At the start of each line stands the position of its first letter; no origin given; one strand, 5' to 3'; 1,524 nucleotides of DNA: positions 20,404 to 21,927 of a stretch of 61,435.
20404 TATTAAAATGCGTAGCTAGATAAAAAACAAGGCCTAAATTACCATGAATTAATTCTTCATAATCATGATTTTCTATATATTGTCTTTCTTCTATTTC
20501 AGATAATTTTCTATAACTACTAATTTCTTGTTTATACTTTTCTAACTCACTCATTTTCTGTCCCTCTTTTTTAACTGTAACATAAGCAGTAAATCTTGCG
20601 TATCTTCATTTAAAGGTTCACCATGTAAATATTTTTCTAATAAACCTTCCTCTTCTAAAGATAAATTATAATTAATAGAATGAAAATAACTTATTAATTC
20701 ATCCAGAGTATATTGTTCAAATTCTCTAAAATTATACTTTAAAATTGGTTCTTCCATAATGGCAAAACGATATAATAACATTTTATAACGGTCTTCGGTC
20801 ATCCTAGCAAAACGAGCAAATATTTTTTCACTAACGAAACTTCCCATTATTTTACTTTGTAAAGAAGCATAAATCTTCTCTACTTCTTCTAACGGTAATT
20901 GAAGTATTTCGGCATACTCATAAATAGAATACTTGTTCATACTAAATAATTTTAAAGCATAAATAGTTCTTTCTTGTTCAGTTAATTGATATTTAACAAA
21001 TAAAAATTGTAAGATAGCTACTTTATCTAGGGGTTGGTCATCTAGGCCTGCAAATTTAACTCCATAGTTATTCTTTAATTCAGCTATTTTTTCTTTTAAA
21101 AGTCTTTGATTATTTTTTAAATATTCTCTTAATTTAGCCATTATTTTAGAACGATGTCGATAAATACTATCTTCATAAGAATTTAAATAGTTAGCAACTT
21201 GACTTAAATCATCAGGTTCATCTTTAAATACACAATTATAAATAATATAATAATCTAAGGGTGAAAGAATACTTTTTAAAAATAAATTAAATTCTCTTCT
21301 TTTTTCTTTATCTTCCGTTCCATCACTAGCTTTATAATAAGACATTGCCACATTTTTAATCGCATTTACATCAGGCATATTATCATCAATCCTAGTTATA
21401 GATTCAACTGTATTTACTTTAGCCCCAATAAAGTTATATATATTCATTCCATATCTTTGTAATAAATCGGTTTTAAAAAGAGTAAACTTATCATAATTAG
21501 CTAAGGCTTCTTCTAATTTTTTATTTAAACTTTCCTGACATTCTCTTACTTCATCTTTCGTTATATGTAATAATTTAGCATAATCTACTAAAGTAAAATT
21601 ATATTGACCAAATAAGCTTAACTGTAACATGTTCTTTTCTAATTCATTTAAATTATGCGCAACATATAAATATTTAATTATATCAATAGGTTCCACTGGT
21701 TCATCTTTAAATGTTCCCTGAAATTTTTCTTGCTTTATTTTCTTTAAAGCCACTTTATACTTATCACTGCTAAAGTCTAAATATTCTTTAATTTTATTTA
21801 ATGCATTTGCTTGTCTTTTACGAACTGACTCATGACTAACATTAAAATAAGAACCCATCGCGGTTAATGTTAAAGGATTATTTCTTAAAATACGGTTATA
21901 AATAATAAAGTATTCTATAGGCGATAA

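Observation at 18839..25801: Operon of three tandem sigma-70 paralogs carrying long multi-HTH C-terminal extensions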

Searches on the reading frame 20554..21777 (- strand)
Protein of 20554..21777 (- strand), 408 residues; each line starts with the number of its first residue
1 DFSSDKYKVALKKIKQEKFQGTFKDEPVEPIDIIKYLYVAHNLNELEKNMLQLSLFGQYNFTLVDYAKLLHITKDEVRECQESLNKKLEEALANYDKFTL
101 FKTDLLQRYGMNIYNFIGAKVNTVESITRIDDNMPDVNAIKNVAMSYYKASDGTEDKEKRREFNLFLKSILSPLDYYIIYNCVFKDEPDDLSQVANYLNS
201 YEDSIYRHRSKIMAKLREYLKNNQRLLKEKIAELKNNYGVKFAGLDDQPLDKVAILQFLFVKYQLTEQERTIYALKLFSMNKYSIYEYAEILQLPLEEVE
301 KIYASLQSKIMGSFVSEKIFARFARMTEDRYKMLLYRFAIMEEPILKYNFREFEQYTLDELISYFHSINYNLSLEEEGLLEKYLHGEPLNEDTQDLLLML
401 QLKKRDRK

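Call 50: search_protein_families(library=ncbifam, proteins=[window:20554-21777:-], max_evalue=1)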
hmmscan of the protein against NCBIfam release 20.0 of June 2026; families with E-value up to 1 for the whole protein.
window:20554-21777:- (408 aa): 1 family
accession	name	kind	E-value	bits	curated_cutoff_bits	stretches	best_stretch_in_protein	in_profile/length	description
TIGR02937.1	sigma70-ECF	superfamily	2.9e-07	30.3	42.9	2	135-220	96-165/165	sigma-70 family RNA polymerase sigma factor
